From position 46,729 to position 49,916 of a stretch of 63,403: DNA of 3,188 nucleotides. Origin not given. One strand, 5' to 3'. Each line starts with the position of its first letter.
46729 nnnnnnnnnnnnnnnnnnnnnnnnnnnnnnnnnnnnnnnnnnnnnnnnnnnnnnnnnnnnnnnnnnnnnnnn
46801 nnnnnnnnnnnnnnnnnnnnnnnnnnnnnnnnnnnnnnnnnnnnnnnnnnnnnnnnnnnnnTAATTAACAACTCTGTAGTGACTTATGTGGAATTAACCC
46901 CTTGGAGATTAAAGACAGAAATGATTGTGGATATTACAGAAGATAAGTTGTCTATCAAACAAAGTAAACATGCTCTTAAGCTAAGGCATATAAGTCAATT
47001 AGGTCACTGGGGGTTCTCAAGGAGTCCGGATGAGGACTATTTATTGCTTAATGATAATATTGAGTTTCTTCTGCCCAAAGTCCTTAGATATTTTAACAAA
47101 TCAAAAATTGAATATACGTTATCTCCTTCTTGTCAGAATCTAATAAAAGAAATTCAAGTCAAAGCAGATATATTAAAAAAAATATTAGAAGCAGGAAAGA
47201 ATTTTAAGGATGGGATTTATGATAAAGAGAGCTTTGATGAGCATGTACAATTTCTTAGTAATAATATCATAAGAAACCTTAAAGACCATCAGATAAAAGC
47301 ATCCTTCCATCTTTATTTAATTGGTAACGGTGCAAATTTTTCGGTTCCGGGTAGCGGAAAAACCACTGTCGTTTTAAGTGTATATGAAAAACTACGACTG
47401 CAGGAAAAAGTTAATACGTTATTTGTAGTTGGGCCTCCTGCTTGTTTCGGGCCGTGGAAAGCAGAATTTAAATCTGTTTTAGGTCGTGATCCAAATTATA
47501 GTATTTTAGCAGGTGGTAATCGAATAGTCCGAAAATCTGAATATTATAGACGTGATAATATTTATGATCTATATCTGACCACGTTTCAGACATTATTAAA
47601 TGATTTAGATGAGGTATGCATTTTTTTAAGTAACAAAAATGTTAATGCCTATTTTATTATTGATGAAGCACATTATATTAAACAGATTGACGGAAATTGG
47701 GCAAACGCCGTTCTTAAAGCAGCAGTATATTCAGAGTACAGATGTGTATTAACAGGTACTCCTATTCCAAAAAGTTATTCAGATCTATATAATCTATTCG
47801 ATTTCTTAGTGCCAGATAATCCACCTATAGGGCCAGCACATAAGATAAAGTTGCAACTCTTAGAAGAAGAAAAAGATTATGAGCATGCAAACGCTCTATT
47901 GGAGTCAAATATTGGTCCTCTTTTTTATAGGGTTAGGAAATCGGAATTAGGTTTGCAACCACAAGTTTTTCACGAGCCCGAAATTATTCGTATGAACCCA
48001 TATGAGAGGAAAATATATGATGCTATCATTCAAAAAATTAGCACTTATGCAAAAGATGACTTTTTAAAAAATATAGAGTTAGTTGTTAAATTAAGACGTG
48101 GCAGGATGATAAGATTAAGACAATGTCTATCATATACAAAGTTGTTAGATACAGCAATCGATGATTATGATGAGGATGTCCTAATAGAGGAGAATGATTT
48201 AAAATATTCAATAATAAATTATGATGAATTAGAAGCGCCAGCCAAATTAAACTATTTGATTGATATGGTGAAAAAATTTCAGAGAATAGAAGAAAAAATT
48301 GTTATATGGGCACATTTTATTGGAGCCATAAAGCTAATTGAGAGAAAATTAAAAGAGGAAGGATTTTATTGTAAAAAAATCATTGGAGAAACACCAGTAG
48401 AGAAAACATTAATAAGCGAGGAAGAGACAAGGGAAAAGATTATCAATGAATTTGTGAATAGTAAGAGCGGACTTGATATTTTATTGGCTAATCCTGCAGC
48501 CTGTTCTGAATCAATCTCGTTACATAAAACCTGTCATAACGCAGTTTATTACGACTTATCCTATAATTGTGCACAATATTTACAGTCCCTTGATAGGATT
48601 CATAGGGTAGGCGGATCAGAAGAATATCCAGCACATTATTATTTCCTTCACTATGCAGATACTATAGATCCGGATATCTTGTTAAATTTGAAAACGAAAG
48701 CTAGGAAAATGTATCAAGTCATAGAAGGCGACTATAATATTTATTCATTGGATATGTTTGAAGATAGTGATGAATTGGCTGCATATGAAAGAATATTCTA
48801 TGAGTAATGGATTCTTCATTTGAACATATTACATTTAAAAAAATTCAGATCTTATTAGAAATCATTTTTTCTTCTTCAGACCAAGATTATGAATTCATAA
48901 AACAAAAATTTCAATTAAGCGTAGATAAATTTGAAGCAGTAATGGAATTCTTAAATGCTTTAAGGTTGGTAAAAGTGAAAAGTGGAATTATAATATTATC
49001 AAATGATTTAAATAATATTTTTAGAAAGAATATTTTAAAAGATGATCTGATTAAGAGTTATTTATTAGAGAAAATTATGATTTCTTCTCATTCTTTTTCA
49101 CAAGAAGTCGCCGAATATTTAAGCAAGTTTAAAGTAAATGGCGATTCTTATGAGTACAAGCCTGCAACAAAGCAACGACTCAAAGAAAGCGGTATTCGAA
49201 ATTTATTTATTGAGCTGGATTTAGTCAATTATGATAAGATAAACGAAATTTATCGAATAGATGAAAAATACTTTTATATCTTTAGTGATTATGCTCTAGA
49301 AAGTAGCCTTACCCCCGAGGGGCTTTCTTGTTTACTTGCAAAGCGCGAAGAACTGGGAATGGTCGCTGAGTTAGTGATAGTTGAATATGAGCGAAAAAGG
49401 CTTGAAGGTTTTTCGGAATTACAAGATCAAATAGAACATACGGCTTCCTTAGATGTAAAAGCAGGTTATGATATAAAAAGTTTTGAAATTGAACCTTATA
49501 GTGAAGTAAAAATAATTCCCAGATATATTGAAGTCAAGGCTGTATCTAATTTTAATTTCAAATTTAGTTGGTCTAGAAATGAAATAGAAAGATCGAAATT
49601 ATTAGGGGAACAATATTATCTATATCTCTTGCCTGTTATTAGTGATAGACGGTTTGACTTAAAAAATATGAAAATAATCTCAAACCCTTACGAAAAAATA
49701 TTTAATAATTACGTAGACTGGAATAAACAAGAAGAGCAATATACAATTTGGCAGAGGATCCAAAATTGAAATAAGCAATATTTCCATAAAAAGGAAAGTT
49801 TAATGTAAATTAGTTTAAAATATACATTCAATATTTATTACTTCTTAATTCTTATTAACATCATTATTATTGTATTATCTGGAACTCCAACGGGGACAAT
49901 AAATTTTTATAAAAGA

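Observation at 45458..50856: ParB-fold protein, SNF2 helicase, DUF3883-like nuclease and Dam-class methyltransferase: candidate undescribed methylation-linked defence system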

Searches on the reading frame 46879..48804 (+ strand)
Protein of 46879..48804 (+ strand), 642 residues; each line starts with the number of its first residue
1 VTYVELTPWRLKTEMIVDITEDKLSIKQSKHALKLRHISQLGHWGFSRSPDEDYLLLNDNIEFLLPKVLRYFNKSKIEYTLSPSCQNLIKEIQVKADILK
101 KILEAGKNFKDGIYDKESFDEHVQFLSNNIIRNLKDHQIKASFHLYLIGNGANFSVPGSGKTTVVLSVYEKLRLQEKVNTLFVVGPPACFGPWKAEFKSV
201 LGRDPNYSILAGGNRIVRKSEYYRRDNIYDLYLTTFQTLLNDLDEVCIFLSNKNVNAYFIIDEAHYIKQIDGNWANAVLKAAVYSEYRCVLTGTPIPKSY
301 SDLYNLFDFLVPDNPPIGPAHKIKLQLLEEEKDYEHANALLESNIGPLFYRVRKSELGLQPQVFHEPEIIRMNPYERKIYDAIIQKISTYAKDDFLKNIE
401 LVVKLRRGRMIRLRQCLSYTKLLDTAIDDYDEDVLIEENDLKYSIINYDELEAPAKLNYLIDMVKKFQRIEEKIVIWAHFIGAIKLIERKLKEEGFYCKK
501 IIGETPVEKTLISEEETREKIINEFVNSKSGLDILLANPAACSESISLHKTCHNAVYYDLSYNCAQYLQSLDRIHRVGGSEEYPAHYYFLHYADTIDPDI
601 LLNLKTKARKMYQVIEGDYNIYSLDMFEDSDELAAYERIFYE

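Call 3: search_protein_families(library=pfam, proteins=[window:46879-48804:+], max_evalue=0.1)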
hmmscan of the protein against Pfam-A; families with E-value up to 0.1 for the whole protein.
window:46879-48804:+ (642 aa): 7 families
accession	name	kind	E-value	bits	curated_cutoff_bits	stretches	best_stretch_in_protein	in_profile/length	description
PF00176.29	SNF2-rel_dom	-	9.1e-19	68.1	24.9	1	157-392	26-261/290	SNF2-related domain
PF04851.21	ResIII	-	3.1e-11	43.9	22.5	1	157-295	32-162/164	Type III restriction enzyme, res subunit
PF00271.37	Helicase_C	-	4.5e-07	30.5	23.5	1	456-578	2-110/110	Helicase conserved C-terminal domain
PF00270.35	DEAD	-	9.5e-05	22.6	26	1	157-298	23-162/167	DEAD/DEAH box helicase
PF18766.7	SWI2_SNF2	-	0.00082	19.5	26.7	1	232-356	96-196/221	SWI2/SNF2 ATPase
PF13401.12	AAA_22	-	0.02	15.7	27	1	157-275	14-101/130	AAA domain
PF13173.12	AAA_14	-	0.02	15.3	27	0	243-294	50-98/129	AAA domain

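Call 4: search_protein_families(library=padloc, proteins=[window:46879-48804:+], max_evalue=0.1)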
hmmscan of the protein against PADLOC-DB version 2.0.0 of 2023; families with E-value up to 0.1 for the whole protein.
window:46879-48804:+ (642 aa): 30 families (the best 25 are shown)
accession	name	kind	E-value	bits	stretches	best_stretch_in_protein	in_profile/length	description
PDLC00633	ZorD1|ZorD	-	5.1e-27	92.3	1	158-587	472-852/908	"SWI2/SNF2 helicase, Mrr-like nuclease"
PDLC00631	ZorD1|ZorD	-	1e-22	77.8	1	158-583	471-874/1071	"SWI2/SNF2 helicase, Mrr-like nuclease"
PDLC02842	DpdE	-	8.9e-20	68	1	158-624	730-1162/1176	DpdE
PDLC00632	ZorD1|ZorD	-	1.1e-15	54.7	1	232-582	719-1045/1101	"SWI2/SNF2 helicase, Mrr-like nuclease"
PDLC02623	DrmD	-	2e-14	50.4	2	346-607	383-652/1040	DrmD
PDLC00629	ZorD1|ZorD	-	1.2e-10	38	1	230-584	606-920/1012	"SWI2/SNF2 helicase, Mrr-like nuclease"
PDLC02620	DrmD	-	1.3e-10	37.9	1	471-618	484-616/1060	DrmD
PDLC00627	ZorD1|ZorD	-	2.2e-10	37.2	2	372-595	764-967/1006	"SWI2/SNF2 helicase, Mrr-like nuclease"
PDLC02504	BrxHI|BrxHII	-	1.8e-09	34.1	1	471-611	484-613/971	BrxHII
PDLC02854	DpdE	-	3.4e-09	33.1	2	455-587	903-1032/1083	DpdE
PDLC02621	DrmD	-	4.4e-09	33.1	1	455-593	500-639/1040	DrmD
PDLC02849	DpdE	-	1e-08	31.8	1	257-600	515-818/857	DpdE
PDLC02625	DrmD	-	5e-08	29.9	1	425-582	220-374/792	DrmD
PDLC02845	DpdE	-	1.1e-07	28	1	159-387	873-1085/1293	DpdE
PDLC00630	ZorD1|ZorD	-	1.3e-06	25.3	2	516-599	548-629/817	"SWI2/SNF2 helicase, Mrr-like nuclease"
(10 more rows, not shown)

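Call 5: search_protein_families(library=ncbifam, proteins=[window:46879-48804:+], max_evalue=0.1)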
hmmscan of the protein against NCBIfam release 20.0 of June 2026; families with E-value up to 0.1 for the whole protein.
window:46879-48804:+ (642 aa): 6 families
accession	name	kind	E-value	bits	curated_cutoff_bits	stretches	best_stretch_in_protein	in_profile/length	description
NF058637.1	helic_SCO1167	equivalog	2.3e-16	59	1200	1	158-586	498-883/932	SCO1167/SCO6262 family helicase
NF038317.1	DISARM_DrmD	equivalog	8.8e-12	44.2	610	1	454-610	484-645/1021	DISARM system SNF2-like helicase DrmD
NF041790.1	anti-phage_ZorD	equivalog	5.8e-10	37.8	1500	2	233-313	708-781/1035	type I Zorya anti-phage system protein ZorD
NF053675.1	pilus_reg_Snf2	equivalog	9.4e-10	37.2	1100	2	455-625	861-1018/1029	pilus expression-regulating Snf2 family helicase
NF010337.0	PRK13766.1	equivalog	0.0034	15.6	610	1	436-529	328-424/781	Hef nuclease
NF041158.1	Spm_actase_Thplmales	equivalog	0.02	15.3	225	1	502-538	31-66/115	spermidine N(1)-acetyltransferase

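Call 8: search_protein_families(library=phrogs, proteins=[window:46879-48804:+], max_evalue=0.01)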
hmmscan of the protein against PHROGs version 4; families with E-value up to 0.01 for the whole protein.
window:46879-48804:+ (642 aa): 7 families
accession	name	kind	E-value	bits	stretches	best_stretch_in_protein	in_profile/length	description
phrog_62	-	DNA, RNA and nucleotide metabolism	2.3e-62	212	1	121-617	685-1135/1881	DNA helicase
phrog_16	-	DNA, RNA and nucleotide metabolism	5.9e-22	78.7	1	116-596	257-603/986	DNA helicase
phrog_24008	-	DNA, RNA and nucleotide metabolism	9.6e-12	44.6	2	447-604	807-950/1006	helicase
phrog_23807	-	unknown function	6.5e-06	25.1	1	461-597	521-652/1053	-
phrog_11354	-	unknown function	5.8e-05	23.8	1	529-615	21-105/116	-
phrog_10691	-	unknown function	0.0048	14.2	1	516-579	2184-2251/3925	-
phrog_1685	-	unknown function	0.0079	14.4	0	531-620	1467-1554/2278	-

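Call 58: search_dna_similar(query=window:46879-48804:+, collection=phages, mode=protein, max_evalue=1e-10, max_rows=25)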
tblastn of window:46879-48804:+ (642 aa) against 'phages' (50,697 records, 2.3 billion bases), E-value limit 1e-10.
Records with a match: 323; places in all: 323; records where one place covers at least 80% of the query: 2.
Best place of each record, by identity: <60% 323.
By first word of the organism name: Pseudomonas 287; Vibrio 10; Pbunalikevirus 4; Gordonia 4; Acinetobacter 4; Bacteriophage 2; Listeria 2; Faecalibacterium 2; Thermoanaerobacterium 2; Caudoviricetes 2; and 4 more.
By host as written in the record: Pseudomonas aeruginosa 115; Pseudomonas aeruginosa PAO1 84; - 28; Pseudomonas sp. 27; Pseudomonas aeruginosa PA14 8; Vibrio cholerae 6; Pseudomonas aeruginosa ATCC 27853 4; Pseduomonas aeruginosa 4; and 33 more.
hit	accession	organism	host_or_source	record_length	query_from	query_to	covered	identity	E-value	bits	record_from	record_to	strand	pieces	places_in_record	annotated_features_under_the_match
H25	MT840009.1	Bacteriophage sp.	human fecal samples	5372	68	617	86%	33.6%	3e-78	277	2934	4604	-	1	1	record has no annotation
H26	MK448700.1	Streptococcus phage Javan191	Streptococcus equi ERR066395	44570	46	617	89%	31.5%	2e-78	278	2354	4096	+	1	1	SNF2 family helicase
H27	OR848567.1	Listeria phage LM 4-14-1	Listeria monocytogenes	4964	130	618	76%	31.0%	6e-45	178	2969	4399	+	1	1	record has no annotation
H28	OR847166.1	Listeria phage LM 4-11-1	Listeria monocytogenes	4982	130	618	76%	31.0%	6e-45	178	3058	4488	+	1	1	record has no annotation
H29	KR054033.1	Pseudomonas phage DL68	Pseudomonas aeruginosa PAO1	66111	131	617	76%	25.5%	3e-18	96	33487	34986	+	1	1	DNA helicase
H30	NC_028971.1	Pseudomonas phage DL68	Pseudomonas aeruginosa PAO1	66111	131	617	76%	25.5%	3e-18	96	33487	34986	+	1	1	DNA helicase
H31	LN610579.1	Pseudomonas phage vB_PaeM_PAO1_Ab27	Pseudomonas aeruginosa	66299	131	617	76%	25.5%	3e-18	96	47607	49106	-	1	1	ORF72: putative DNA helicase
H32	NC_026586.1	Pseudomonas phage vB_PaeM_PAO1_Ab27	Pseudomonas aeruginosa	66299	131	617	76%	25.5%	3e-18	96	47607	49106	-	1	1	ORF72: DNA helicase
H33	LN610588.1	Pseudomonas phage vB_PaeM_PAO1_Ab29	Pseudomonas aeruginosa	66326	131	617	76%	25.5%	3e-18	96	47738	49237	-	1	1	record has no annotation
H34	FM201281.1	Pseudomonas phage LBL3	Pseudomonas aeruginosa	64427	131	617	76%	25.5%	1e-17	94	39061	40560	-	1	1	putative helicase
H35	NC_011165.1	Pseudomonas phage LBL3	Pseudomonas aeruginosa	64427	131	617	76%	25.5%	1e-17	94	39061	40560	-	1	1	DNA helicase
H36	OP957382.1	Pseudomonas phage APTC-PA18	Pseudomonas aeruginosa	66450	131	617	76%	25.4%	5e-18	95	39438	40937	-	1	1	DNA helicase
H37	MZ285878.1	Pseudomonas phage PA4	Pseudomonas aeruginosa PAO1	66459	131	617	76%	25.4%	5e-18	95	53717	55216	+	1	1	rhlB: ATP-dependent RNA helicase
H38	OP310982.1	Pseudomonas phage Kara-mokiny kep-wari Wadjak 16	Pseudomonas aeruginosa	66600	131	617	76%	25.4%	5e-18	95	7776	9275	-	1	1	DNA helicase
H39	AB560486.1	Pseudomonas phage KPP12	Pseudomonas aeruginosa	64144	131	617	76%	25.4%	5e-18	95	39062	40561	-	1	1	putative helicase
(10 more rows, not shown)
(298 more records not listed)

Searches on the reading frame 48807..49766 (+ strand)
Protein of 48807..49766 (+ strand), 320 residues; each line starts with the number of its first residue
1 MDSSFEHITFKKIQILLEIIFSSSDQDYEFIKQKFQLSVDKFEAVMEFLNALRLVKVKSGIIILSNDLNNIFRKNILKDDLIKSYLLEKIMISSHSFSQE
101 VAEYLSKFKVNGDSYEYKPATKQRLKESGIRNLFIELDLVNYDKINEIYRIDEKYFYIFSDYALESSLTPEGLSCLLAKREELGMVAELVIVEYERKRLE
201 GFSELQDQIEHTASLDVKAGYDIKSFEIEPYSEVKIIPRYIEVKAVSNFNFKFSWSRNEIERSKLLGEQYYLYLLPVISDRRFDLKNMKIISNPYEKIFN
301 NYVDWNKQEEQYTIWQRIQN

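Call 3: search_protein_families(library=pfam, proteins=[window:48807-49766:+], max_evalue=0.1)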
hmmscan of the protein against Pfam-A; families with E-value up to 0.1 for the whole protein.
window:48807-49766:+ (320 aa): 2 families
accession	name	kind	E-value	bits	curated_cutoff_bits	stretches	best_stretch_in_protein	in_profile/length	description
PF13020.12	NOV_C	-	3.4e-12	46.7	22.1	1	188-280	2-84/91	Protein NO VEIN, C-terminal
PF09821.14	AAA_assoc_C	-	0.079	14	27.6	0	31-78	3-50/119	C-terminal AAA-associated domain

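Call 4: search_protein_families(library=padloc, proteins=[window:48807-49766:+], max_evalue=0.1)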
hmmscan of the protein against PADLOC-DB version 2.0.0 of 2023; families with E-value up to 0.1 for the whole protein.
window:48807-49766:+ (320 aa): 4 families
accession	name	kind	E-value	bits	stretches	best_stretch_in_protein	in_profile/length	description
PDLC05008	PDC-S36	-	2.8e-11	41.7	1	180-273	155-246/280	-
PDLC03969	TmtA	-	0.0007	15.2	1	218-300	1416-1492/1563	-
PDLC03965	TmtA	-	0.0019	14.2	1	181-298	1239-1340/1370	-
PDLC03971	TmtA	-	0.021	10.3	1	178-296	1640-1760/1782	-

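Call 5: search_protein_families(library=ncbifam, proteins=[window:48807-49766:+], max_evalue=0.1)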
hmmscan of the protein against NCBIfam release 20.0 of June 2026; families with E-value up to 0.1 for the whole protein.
window:48807-49766:+ (320 aa): 0 families

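Call 8: search_protein_families(library=phrogs, proteins=[window:48807-49766:+], max_evalue=0.01)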
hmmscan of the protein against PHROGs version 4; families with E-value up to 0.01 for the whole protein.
window:48807-49766:+ (320 aa): 0 families

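Call 35: find_homologous_proteins(query=window:48807-49766:+)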
Query window:48807-49766:+ (320 aa): 430 proteins with E <= 0.001 among 2474 candidates; the best 120 are listed.
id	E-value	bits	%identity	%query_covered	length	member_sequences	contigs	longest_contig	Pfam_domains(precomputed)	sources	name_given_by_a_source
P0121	1.7e-200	683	100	100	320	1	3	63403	PF13020.13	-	-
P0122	4.9e-181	619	89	100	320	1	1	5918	PF13020.13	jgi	-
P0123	3.9e-99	350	53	100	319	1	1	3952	PF13020.13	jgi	jgi:hypothetical protein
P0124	4.6e-97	343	51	100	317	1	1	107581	PF13020.13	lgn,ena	-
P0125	8.8e-97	342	52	99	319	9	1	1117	PF13020.13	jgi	-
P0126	1.6e-96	341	52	100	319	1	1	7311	PF13020.13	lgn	-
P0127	5.4e-91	323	51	100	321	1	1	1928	PF13020.13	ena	-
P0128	2.0e-86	308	48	98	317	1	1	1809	PF13020.13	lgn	-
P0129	1.7e-83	299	44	99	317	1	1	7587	PF13020.13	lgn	-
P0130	1.4e-82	296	46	98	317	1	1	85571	PF13020.13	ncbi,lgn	ncbi:MAG: DUF3883 domain-containing protein [Candidatus Scalindua sp.]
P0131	3.1e-81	291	47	99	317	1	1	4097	PF13020.13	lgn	-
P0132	3.8e-81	291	46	99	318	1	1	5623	PF13020.13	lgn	-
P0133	5.8e-80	287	46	99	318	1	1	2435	PF13020.13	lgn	-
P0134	5.9e-80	287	47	100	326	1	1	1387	PF13020.13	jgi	-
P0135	3.5e-79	284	46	99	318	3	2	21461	PF13020.13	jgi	-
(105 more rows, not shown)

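Call 59: predict_structure(alignment_id=A2)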
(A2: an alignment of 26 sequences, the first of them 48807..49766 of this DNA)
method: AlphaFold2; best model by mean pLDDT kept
length: 320 residues; sequences in the alignment: 26
mean_pLDDT: 87.2   pTM: 0.82
mean pLDDT of the five models: 87.2, 85.5, 84.3, 83.8, 69.2
residues with pLDDT >= 90: 188; 70-90: 101; 50-70: 23; < 50: 8
segments of 3 or more residues with pLDDT < 50: 304-309
pLDDT, mean of each block of 10 residues (from residue 1): 83 94 92 95 95 94 89 70 90 86 93 93 93 97 95 90 81 88 93 95 92 82 88 79 88 85 94 92 90 86 52 55
secondary structure, 60 per line:
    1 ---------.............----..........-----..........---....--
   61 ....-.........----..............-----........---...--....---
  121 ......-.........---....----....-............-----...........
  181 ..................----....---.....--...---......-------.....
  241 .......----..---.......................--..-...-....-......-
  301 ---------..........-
elements in order: H10-22 H28-36 H42-51 E55-58 E61-64 H66-74 H79-92 H98-105 E109-111 E114-117 H121-126 H128-136 E140-143 E148-151 H153-164 H170-198 H203-206 E223-228 E236-247 H257-269 E270-279 E289-292 H294-299 H312-319

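Call 69: fold_search(model_id=the predicted structure, library=pdb)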
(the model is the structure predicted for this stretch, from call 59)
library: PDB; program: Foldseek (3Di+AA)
matches with E <= 10: 663; with E <= 0.001: 0
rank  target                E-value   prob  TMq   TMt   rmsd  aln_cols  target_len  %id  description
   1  8a4c_C                5.4e-02  0.38  0.16  0.23  11.3       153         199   12  Structure of human Rep15:Rab3B complex. (released 2022-08-10)
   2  2eo0_A                6.5e-02  0.95  0.24  0.51   4.4       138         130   14  Crystal Structure of Holliday Junction Resolvase ST1444 (released 2007-10-02)
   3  5tgx_A                6.5e-02  0.82  0.23  0.30   5.4       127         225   14  Restriction/modification system-Type II R-SwaI complexed with partially cleaved DNA (released 2016-12-21)
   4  6tru_A                6.5e-02  0.69  0.21  0.24   7.7       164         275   15  Crystal structure of the N-terminal half of the TFIIH subunit p52 (released 2020-10-21)
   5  8a4c_A                6.5e-02  0.44  0.22  0.30  11.3       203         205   10  Structure of human Rep15:Rab3B complex. (released 2022-08-10)
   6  2wj0_A                7.7e-02  0.85  0.23  0.48   5.3       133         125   13  Crystal structures of Holliday junction resolvases from Archaeoglobus fulgidus bound to DNA substrate (released 2009-05-26)
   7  2wiz_A                8.7e-02  0.51  0.18  0.37  10.5       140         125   14  Crystal structures of Holliday junction resolvases from Archaeoglobus fulgidus bound to DNA substrate (released 2009-05-26)
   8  8a4a_A                8.7e-02  0.33  0.18  0.26  11.7       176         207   10  Structure of human Rep15 in complex with bovine Rab3C. (released 2022-08-10)
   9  8a4b_A                9.2e-02  0.33  0.18  0.25  11.1       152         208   13  Structure of human Rep15:Rab3B_Q81L complex. (released 2022-08-10)
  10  8a4b_C                1.0e-01  0.28  0.18  0.25  10.8       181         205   10  Structure of human Rep15:Rab3B_Q81L complex. (released 2022-08-10)
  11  2wcz_A                1.2e-01  0.82  0.23  0.49   5.5       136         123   12  1.6A resolution structure of Archaeoglobus fulgidus Hjc, a Holliday junction resolvase from an archaeal hyperthermophi (released 2009-03-24)
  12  5tgq                  1.2e-01  0.63  0.22  0.29   5.1       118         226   14  Restriction-modification system Type II R.SwaI, DNA free (released 2016-12-21)
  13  8bij_A                1.2e-01  0.11  0.17  0.17  17.2       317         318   12  O-Methyltransferase Plu4894 (mutant I88M, W91L, C97Y, S142L, G146V, Y258M, L270F, S309Y) in complex with SAH (released 2023-03-08)
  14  2wcw_D                1.6e-01  0.63  0.22  0.45   5.4       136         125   10  1.6A resolution structure of Archaeoglobus fulgidus Hjc, a Holliday junction resolvase from an archaeal hyperthermophi (released 2009-03-24)
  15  2wcz_B                1.6e-01  0.38  0.16  0.37  11.6       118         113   11  1.6A resolution structure of Archaeoglobus fulgidus Hjc, a Holliday junction resolvase from an archaeal hyperthermophi (released 2009-03-24)
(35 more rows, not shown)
